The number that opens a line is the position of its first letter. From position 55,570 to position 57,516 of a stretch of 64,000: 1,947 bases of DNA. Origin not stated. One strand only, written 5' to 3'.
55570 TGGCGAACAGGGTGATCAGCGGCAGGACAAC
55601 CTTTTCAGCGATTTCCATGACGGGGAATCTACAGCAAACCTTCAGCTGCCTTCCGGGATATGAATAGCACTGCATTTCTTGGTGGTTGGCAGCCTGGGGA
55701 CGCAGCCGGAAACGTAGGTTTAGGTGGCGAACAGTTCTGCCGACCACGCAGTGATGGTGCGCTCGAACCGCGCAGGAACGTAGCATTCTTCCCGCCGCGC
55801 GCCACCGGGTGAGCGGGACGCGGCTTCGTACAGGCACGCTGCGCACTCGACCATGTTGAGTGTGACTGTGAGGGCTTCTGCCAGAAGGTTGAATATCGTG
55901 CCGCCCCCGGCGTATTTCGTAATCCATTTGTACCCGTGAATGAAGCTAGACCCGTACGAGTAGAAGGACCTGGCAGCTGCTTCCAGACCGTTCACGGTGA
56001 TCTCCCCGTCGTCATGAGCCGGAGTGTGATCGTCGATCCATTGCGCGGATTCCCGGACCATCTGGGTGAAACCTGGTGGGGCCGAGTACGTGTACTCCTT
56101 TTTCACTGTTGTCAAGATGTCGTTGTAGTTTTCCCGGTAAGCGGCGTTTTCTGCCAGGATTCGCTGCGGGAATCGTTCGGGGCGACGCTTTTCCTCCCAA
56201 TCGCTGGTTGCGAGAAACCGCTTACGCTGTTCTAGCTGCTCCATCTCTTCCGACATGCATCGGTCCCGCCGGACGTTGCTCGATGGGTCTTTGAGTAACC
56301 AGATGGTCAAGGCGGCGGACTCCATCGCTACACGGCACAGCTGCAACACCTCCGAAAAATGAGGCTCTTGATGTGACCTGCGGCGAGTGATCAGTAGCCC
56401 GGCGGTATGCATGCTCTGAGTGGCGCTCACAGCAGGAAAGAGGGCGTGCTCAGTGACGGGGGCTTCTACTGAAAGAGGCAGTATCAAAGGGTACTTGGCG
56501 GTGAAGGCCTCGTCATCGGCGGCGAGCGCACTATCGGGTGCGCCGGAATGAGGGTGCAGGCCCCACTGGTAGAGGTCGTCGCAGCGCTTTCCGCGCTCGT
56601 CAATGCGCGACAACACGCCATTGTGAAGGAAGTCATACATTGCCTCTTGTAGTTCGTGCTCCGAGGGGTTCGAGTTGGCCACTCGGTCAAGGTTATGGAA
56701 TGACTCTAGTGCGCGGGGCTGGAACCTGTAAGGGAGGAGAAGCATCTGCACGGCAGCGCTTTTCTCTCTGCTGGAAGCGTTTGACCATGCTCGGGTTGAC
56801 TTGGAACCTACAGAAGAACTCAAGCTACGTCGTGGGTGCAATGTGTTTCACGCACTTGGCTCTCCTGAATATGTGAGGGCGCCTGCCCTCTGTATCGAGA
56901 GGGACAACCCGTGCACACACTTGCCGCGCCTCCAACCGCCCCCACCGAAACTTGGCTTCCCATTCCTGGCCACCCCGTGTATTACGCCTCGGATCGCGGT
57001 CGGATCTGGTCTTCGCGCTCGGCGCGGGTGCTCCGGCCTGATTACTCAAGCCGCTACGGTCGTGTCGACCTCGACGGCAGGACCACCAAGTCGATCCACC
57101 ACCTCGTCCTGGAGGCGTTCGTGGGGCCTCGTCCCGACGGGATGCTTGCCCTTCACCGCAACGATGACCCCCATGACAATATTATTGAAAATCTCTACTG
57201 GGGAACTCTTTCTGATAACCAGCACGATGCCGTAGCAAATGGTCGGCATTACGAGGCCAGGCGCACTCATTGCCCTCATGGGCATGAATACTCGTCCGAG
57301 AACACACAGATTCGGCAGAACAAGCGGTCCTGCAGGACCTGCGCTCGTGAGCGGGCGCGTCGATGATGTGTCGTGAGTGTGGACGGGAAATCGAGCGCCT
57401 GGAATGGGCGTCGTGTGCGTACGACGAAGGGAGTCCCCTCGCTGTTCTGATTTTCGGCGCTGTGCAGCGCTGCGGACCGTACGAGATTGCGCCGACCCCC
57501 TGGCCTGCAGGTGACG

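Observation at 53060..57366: Lower-GC cargo island after the second integrase: nuclease-like protein, two-gene membrane module, inactivated secreted Excalibur protein, homing HNH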

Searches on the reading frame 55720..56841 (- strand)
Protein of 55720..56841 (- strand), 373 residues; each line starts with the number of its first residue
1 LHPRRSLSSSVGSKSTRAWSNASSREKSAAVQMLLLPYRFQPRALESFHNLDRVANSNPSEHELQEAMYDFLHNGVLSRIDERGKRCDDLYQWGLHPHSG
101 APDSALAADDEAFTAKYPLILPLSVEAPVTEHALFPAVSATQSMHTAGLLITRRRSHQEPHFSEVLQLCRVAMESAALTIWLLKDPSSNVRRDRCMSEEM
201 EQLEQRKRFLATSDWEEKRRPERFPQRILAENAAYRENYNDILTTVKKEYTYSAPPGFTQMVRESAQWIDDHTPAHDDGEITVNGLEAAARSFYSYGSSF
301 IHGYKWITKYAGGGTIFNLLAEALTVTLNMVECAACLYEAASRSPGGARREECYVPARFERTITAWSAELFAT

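Call 9: search_protein_families(library=pfam, proteins=[window:55720-56841:-], max_evalue=0.1)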
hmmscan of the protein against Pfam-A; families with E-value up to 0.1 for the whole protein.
window:55720-56841:- (373 aa): 1 family
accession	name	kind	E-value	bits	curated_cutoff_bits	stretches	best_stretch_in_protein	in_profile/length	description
PF18928.5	DUF5677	-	1.8e-05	25.3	27.1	1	160-304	25-151/166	Family of unknown function (DUF5677)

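Call 10: search_protein_families(library=padloc, proteins=[window:55720-56841:-], max_evalue=0.1)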
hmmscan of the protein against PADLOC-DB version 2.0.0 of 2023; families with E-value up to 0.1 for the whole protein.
window:55720-56841:- (373 aa): 0 families

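Call 14: search_protein_families(library=phrogs, proteins=[window:55720-56841:-], max_evalue=0.01)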
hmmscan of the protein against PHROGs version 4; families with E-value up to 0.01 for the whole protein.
window:55720-56841:- (373 aa): 0 families

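Call 15: search_protein_families(library=ncbifam, proteins=[window:55720-56841:-], max_evalue=0.01)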
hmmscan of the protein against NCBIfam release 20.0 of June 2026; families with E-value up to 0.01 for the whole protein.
window:55720-56841:- (373 aa): 0 families

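Call 21: search_dna_similar(query=window:55720-56745:-, collection=phages, mode=protein, max_evalue=0.001)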
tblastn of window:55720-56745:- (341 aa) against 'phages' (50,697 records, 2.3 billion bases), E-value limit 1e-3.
No match.

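Call 23: find_homologous_proteins(query=window:55720-56745:-, max_evalue=0.001)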
Query window:55720-56745:- (341 aa): 102 proteins with E <= 0.001 among 4370 candidates.
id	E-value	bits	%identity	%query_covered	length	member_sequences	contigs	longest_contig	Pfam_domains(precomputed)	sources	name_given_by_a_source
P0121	3.5e-231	784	100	100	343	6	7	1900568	PF18928.6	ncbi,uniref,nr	ncbi:hypothetical protein [Mycobacteroides abscessus]|uniref:hypothetical protein n=1 Tax=Mycobacter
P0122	1.8e-136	473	67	91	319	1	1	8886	-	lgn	-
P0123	1.4e-134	467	67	91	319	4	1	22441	-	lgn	-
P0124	3.0e-134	466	64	94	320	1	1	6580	-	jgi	jgi:hypothetical protein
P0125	3.4e-134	465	63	94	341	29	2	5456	PF18928.6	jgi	jgi:hypothetical protein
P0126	4.0e-134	465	64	90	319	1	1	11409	-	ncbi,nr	ncbi:MAG: hypothetical protein U5N53_06515 [Mycobacterium sp.]|nr:hypothetical protein [Mycobacteriu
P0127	5.4e-134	465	63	94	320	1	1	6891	-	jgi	jgi:hypothetical protein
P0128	1.4e-133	463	64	90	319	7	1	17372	-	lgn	-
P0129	1.5e-133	463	66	91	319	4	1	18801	PF18928.6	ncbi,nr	ncbi:MAG: hypothetical protein K2X52_27170 [Mycobacteriaceae bacterium]|nr:hypothetical protein [Myc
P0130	1.5e-133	463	65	91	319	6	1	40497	-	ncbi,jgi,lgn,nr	ncbi:MAG: hypothetical protein QOF88_394 [Mycobacterium sp.]|jgi:hypothetical protein|nr:hypothetica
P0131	1.9e-133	463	65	91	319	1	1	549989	-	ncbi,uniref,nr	ncbi:hypothetical protein [Mycobacterium simiae]|uniref:Uncharacterized protein n=1 Tax=Mycobacteriu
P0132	2.0e-133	463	65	91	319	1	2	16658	PF18928.6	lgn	-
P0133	2.7e-133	462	65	91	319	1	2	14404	PF18928.6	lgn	-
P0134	3.0e-133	462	65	91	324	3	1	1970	-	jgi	jgi:hypothetical protein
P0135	5.0e-133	462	62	94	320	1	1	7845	-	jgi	jgi:hypothetical protein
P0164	3.9e-126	439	60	91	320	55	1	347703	-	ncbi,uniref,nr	ncbi:hypothetical protein [Mycobacteroides abscessus]|uniref:hypothetical protein n=1 Tax=Mycobacter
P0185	1.9e-112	394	57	92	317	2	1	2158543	-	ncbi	ncbi:hypothetical protein ABQE45_08690 [Mycobacteroides chelonae]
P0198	3.6e-98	347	50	91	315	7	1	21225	PF18928.6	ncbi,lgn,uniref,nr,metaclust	ncbi:hypothetical protein A5677_23280 [Mycobacterium malmoense]|uniref:Uncharacterized protein n=2 T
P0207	2.0e-90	321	48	91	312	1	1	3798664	-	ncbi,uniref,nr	ncbi:hypothetical protein OVA21_16520 [Dietzia sp. SL131]|uniref:hypothetical protein n=1 Tax=Dietzi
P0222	8.2e-32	129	33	84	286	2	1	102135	-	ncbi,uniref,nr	ncbi:hypothetical protein [Gordonia sp. ABSL49_1]|uniref:hypothetical protein n=1 Tax=Gordonia sp. A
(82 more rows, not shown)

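Call 25: find_related_loci(query=A1, collection=genome_contigs, flank=8000)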
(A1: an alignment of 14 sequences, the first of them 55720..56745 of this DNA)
Query A1 (341 aa) in genome_contigs; peptide patterns used: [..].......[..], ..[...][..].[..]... (x = any residue, [..] = any of these).
70 stretches matched a pattern; 36 encode a relative of the query (tblastn E <= 1e-3); 35 distinct loci.
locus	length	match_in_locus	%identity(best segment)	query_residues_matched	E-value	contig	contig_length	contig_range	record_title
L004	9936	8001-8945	64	24-340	1e-141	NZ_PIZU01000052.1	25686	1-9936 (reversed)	Mycobacterium hubeiense strain QGD101 scaffold52, whole genome shotgun sequence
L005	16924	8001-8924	63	31-340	2e-135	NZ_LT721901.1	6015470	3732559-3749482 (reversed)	Mycobacterium rhizamassiliense strain AB57, whole genome shotgun sequence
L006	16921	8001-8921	61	31-339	9e-134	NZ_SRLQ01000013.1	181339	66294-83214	Mycolicibacterium sp. CH28 CH28_MIRA5_MiSeq_deconseq_c13, whole genome shotgun sequence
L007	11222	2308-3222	64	34-340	2e-132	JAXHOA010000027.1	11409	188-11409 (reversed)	MAG: Mycobacterium sp. isolate Salar_de_Ascotan_water_MAG_AWA19 contig_1731_polypolish, whole genome shotgun sequence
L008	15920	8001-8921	61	31-339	1e-132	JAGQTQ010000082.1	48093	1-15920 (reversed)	MAG: Mycobacterium sp. isolate HKST-UBA37 2010_17261, whole genome shotgun sequence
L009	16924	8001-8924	64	31-340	3e-132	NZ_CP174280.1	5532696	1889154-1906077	Mycobacterium sp. M23085 chromosome, complete genome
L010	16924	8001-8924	61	31-340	8e-132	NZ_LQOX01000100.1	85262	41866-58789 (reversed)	Mycobacterium gastri strain DSM 43505 contig_5, whole genome shotgun sequence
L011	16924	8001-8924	65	31-340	1e-131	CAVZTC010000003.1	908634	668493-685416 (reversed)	MAG: uncultured Actinomycetota bacterium isolate MFD09495.bin.2.19 genome assembly, contig: contig_1410, whole genome sh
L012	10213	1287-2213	66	31-341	8e-132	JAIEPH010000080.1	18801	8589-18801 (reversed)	MAG: Mycobacteriaceae bacterium isolate co.spades.DASTOOL.1kb_178 c_000000436442, whole genome shotgun sequence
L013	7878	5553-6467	61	34-340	2e-127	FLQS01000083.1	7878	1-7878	uncultured Mycobacterium sp. isolate UC10 genome assembly, contig: MHPYR_Contig_84, whole genome shotgun sequence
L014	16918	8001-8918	61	34-341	7e-126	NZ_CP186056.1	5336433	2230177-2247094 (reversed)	Mycobacterium sp. WMMD1722 chromosome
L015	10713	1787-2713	61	31-341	3e-124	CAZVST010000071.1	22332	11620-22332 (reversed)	MAG TPA_asm: uncultured Mycobacterium sp. isolate SRP242652_co2_113 genome assembly, contig: NODE_2609_length_22332_cov_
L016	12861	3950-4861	60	34-339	3e-123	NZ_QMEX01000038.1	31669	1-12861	Mycolicibacter senuensis strain GF74 contig_38_length_31669_depth_0.94x, whole genome shotgun sequence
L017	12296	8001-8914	65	34-340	2e-122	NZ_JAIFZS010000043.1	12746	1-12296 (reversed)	Mycolicibacterium xanthum strain Y57 contig43, whole genome shotgun sequence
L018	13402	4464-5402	57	25-341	2e-112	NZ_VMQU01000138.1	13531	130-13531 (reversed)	Mycobacterium helveticum strain 16-83 NODE_138_length_13531_cov_51.221570, whole genome shotgun sequence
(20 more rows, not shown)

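Call 32: search_solved_structures(query=A1, max_evalue=10, show_alignments=2)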
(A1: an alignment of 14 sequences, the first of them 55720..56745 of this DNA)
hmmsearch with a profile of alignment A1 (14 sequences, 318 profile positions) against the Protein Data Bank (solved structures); distinct sequences matched with E-value up to 10: 1.
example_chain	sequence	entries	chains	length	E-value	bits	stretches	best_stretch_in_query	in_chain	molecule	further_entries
6kn9_D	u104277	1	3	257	2.3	10.3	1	234-263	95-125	scFv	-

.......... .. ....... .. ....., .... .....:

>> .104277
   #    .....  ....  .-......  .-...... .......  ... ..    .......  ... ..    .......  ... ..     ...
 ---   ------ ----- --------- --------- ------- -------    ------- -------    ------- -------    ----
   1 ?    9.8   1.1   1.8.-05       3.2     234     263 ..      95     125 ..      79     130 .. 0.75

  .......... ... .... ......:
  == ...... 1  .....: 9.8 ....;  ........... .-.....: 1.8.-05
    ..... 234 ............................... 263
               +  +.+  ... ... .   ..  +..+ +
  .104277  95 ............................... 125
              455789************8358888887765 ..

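Call 35: search_dna_similar(query=window:55720-56745:-, collection=plasmids, mode=protein, max_evalue=0.001, max_rows=25)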
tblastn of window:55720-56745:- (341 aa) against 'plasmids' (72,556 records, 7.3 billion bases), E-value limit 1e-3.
Records with a match: 7; places in all: 8; records where one place covers at least 80% of the query: 5.
Best place of each record, by identity: <60% 7.
By first word of the organism name: Rhodococcus 5; Mycobacterium 1; Mycolicibacterium 1.
By predicted mobility (MOB-suite, as given by PLSDB): mobilizable 4; non-mobilizable 3.
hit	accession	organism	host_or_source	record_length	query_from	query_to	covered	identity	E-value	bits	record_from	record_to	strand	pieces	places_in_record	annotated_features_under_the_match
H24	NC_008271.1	Rhodococcus jostii RHA1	-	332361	45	335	85%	31.8%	7e-44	168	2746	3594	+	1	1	hypothetical protein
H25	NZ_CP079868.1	Mycobacterium sp. SMC-8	Homo sapiens,sputum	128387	65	335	79%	32.6%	4e-28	122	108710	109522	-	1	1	hypothetical protein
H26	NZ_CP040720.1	Rhodococcus pyridinivorans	prokaryote,Quinoline-degrading ...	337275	44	336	86%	29.6%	2e-35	144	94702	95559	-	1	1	hypothetical protein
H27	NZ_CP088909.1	Rhodococcus qingshengii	cell culture,forest soil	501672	33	335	84%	30.2%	1e-17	115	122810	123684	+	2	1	hypothetical protein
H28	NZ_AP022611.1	Mycolicibacterium madagascariense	-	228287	34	337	89%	27.0%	4e-21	101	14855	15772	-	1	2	hypothetical protein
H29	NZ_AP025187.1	Rhodococcus sp. RDE2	-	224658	44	336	86%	26.9%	4e-25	113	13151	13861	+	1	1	hypothetical protein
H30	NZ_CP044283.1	Rhodococcus erythropolis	soil,rubber production plant territory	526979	172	335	48%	29.9%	2e-12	76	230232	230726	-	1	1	hypothetical protein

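Call 44: search_protein_families(library=pfam, alignment_id=A3, max_evalue=0.01)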
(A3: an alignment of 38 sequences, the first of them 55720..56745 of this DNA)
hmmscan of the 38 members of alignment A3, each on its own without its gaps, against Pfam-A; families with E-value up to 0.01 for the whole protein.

A. member 1, window:55720-56745:- (341 aa): 1 family
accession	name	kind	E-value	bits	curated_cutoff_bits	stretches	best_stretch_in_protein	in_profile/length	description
PF18928.5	DUF5677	-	1.5e-05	25.6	27.1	1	128-272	25-151/166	Family of unknown function (DUF5677)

B. families by the number of members that match (of 38 scanned): 2 families
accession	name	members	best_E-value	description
PF18928.5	DUF5677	34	9.9e-06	Family of unknown function (DUF5677)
PF21818.3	DUF6884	1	0.0039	Family of unknown function (DUF6884)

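Call 52: predict_structure(alignment_id=A3)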
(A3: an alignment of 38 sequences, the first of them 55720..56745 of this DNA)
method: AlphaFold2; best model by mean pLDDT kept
length: 341 residues; sequences in the alignment: 38
mean_pLDDT: 90.2   pTM: 0.89
mean pLDDT of the five models: 90.2, 89.8, 88.1, 88.0, 87.8
residues with pLDDT >= 90: 242; 70-90: 75; 50-70: 18; < 50: 6
segments of 3 or more residues with pLDDT < 50: 1-6
pLDDT, mean of each block of 10 residues (from residue 1): 47 82 88 90 92 93 93 95 85 84 98 97 89 95 98 97 95 96 97 97 96 94 95 97 92 91 81 64 85 97 97 85 94 93 61
secondary structure, 60 per line:
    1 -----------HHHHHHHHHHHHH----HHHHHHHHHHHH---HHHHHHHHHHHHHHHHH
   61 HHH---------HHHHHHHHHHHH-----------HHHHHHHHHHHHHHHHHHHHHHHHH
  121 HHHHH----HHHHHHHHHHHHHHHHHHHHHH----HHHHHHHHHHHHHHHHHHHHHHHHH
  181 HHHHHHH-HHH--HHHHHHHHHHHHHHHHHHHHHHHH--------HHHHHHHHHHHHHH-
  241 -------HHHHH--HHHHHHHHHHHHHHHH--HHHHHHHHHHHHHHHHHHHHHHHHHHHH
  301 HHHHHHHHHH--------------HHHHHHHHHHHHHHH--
elements in order: H12-24 H29-40 H44-63 H73-84 H96-125 H130-151 H156-187 H194-217 H226-239 H248-252 H255-270 H273-310 H325-339

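Call 63: find_encoding_contigs(protein=P0164, flank=6000, max_places=3)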
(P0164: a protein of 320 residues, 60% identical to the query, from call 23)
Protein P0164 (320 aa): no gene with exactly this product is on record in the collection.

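Call 64: find_encoding_contigs(protein=P0185, flank=6000, max_places=3)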
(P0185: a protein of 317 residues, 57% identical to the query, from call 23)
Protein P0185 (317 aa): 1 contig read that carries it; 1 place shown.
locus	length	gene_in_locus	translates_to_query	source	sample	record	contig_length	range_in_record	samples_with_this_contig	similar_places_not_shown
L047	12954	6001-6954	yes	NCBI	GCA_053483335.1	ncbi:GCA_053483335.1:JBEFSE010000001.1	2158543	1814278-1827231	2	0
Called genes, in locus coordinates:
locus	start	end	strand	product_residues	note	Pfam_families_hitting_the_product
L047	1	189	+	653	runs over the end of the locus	PF02310:B12-binding, PF04055:Radical_SAM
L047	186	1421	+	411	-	PF00496:SBP_bac_5 (faint)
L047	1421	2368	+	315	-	PF00899:ThiF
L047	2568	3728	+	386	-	PF07690:MFS_1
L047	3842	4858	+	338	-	PF28530:DUF8426, PF04471:Mrr_cat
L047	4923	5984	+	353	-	-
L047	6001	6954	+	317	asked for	-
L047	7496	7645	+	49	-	-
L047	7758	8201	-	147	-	-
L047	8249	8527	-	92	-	-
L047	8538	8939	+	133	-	-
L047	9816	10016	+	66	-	-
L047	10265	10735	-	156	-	-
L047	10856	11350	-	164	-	PF07366:SnoaL, PF12680:SnoaL_2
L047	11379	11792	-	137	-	PF19844:DUF6319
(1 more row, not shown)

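Call 82: search_protein_families(library=pfam, proteins=[window:55720-56745:-, P0222, P0207, P0198], max_evalue=10)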
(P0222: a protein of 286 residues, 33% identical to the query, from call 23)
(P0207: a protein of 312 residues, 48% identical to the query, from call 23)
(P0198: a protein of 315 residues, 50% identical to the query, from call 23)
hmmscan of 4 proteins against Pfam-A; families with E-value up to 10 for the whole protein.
window:55720-56745:- (341 aa): 1 family
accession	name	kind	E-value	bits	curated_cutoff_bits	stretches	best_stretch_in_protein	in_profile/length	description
PF18928.5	DUF5677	-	1.5e-05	25.6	27.1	1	128-272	25-151/166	Family of unknown function (DUF5677)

P0222 (286 aa): 1 family
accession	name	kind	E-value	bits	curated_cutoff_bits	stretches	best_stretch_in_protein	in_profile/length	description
PF08044.16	DUF1707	-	0.21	12.1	27.6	1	131-161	17-47/53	DUF1707 SHOCT-like domain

P0207 (312 aa): 1 family
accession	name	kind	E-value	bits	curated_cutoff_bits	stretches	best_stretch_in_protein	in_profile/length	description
PF18928.5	DUF5677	-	0.00043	20.8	27.1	1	96-239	26-151/166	Family of unknown function (DUF5677)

P0198 (315 aa): 1 family
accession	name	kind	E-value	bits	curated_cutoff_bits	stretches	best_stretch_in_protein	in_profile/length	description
PF18928.5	DUF5677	-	9.9e-06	26.2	27.1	1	103-248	26-153/166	Family of unknown function (DUF5677)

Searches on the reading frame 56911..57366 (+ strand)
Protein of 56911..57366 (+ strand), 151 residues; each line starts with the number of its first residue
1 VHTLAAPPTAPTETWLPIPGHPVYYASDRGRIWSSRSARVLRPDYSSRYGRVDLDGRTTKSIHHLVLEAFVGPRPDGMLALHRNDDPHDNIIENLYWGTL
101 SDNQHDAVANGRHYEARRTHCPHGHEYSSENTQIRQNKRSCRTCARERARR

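Call 9: search_protein_families(library=pfam, proteins=[window:56911-57366:+], max_evalue=0.1)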
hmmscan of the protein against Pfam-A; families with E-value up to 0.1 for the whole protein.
window:56911-57366:+ (151 aa): 2 families
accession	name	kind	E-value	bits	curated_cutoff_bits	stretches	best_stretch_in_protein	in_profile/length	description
PF13392.12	HNH_3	-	2.3e-09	37.2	24.8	1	62-104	3-45/46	HNH endonuclease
PF07463.16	NUMOD4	-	6.3e-05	23.6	23.4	1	13-54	1-48/49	NUMOD4 motif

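Call 10: search_protein_families(library=padloc, proteins=[window:56911-57366:+], max_evalue=0.1)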
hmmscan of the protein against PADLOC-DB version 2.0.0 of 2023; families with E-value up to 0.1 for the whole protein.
window:56911-57366:+ (151 aa): 2 families
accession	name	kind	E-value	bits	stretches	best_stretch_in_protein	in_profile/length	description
PDLC03687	HEase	-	1.8e-09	35.8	1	15-114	3-108/178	homing endonuclease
PDLC03672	HEase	-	0.0081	13.9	1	14-145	5-136/199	homing endonuclease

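Call 14: search_protein_families(library=phrogs, proteins=[window:56911-57366:+], max_evalue=0.01)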
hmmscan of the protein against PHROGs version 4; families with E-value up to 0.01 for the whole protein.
window:56911-57366:+ (151 aa): 10 families
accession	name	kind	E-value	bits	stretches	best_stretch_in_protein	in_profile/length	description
phrog_1492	-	DNA, RNA and nucleotide metabolism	1.1e-57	197.1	1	9-151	41-206/414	HNH endonuclease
phrog_59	-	DNA, RNA and nucleotide metabolism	6.3e-29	102.6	1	11-146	136-254/423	HNH endonuclease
phrog_959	-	DNA, RNA and nucleotide metabolism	5.2e-25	88.8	1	11-140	4-131/138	HNH endonuclease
phrog_826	-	DNA, RNA and nucleotide metabolism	3.1e-24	87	1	33-151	86-201/281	HNH endonuclease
phrog_99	-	DNA, RNA and nucleotide metabolism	1.6e-07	32.4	1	30-108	125-206/383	HNH endonuclease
phrog_12376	-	unknown function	4.8e-06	27.3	1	18-121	88-198/210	-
phrog_4578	-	DNA, RNA and nucleotide metabolism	2.1e-05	25.4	1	62-105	14-57/130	HNH endonuclease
phrog_1872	-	DNA, RNA and nucleotide metabolism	0.00015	22.7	1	47-141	48-144/166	endonuclease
phrog_6254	-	DNA, RNA and nucleotide metabolism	0.00023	22.5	1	48-138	25-119/154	HNH endonuclease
phrog_16521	-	unknown function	0.0045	18.2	1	81-120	54-93/178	-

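Call 15: search_protein_families(library=ncbifam, proteins=[window:56911-57366:+], max_evalue=0.01)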
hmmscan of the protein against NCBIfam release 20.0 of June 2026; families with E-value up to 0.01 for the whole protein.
window:56911-57366:+ (151 aa): 0 families

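Call 90: search_dna_similar(query=window:56911-57366:+, collection=phages, mode=protein, max_evalue=0.00001, max_rows=12)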
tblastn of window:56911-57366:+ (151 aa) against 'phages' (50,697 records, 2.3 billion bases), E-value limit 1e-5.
Records with a match: 665; places in all: 756; records where one place covers at least 80% of the query: 505.
Best place of each record, by identity: <60% 665.
By first word of the organism name: Mycobacterium 431; Gordonia 95; Pseudomonas 15; Enterococcus 11; Rhodococcus 8; Synechococcus 8; Corynebacterium 7; Arthrobacter 7; Streptomyces 7; Ralstonia 6; and 32 more.
By host as written in the record: Mycobacterium smegmatis mc2 155 292; Mycobacterium smegmatis mc#155 71; Gordonia terrae 3612 51; - 22; Mycobacterium smegmatis mc2155 16; Gordonia rubripertincta NRRL B-16540 13; Mycobacterium sp. 11; Mycobacterium smegamtis mc2 155 9; and 96 more.
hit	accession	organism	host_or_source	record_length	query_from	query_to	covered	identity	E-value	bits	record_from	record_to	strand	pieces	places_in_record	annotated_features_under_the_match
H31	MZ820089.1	Gordonia phage ChisanaKitsune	Gordonia rubripertincta NRRL B-16540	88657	13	150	91%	46.8%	2e-27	111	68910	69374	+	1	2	93: HNH endonuclease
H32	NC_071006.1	Gordonia phage ChisanaKitsune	Gordonia rubripertincta NRRL B-16540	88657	13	150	91%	46.8%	2e-27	111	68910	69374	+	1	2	93: HNH endonuclease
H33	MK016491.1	Mycobacterium phage BaboJay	Mycobacterium smegmatis mc2 155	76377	13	151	92%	45.8%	4e-27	110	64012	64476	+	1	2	110: HNH endonuclease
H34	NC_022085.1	Mycobacterium phage Goku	Mycobacterium smegmatis mc2 155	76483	13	151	92%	45.8%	4e-27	110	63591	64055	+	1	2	110: HNH endonuclease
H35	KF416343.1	Mycobacterium phage Goku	Mycobacterium smegmatis mc2 155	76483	13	151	92%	45.8%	4e-27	110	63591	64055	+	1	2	110: hypothetical protein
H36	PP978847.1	Mycobacterium phage Teaspoon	Mycobacterium smegmatis mc2155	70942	13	151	92%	45.8%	5e-27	110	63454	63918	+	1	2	111: HNH endonuclease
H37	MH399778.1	Mycobacterium phage Icee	Mycobacterium smegmatis mc2 155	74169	13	151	92%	45.8%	5e-27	110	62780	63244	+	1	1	112: HNH endonuclease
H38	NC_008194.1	Mycobacterium phage 244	Mycobacterium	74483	13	151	92%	45.8%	5e-27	110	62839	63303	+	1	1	HNH endonuclease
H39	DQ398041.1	Mycobacterium phage 244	Mycobacterium sp.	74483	13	151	92%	45.8%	5e-27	110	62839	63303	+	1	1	112: hypothetical protein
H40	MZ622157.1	Mycobacterium phage Wiggin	Mycobacterium smegmatis mc2 155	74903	13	151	92%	45.8%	5e-27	110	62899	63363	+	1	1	113: HNH endonuclease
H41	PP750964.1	Mycobacterium Phage BigBubba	Mycobacterium smegmatis mc2 155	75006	13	151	92%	45.8%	5e-27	110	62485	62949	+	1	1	112: HNH endonuclease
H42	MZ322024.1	Mycobacterium phage JeTaime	Mycobacterium smegmatis mc2 155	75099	13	151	92%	45.8%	5e-27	110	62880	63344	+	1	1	109: HNH endonuclease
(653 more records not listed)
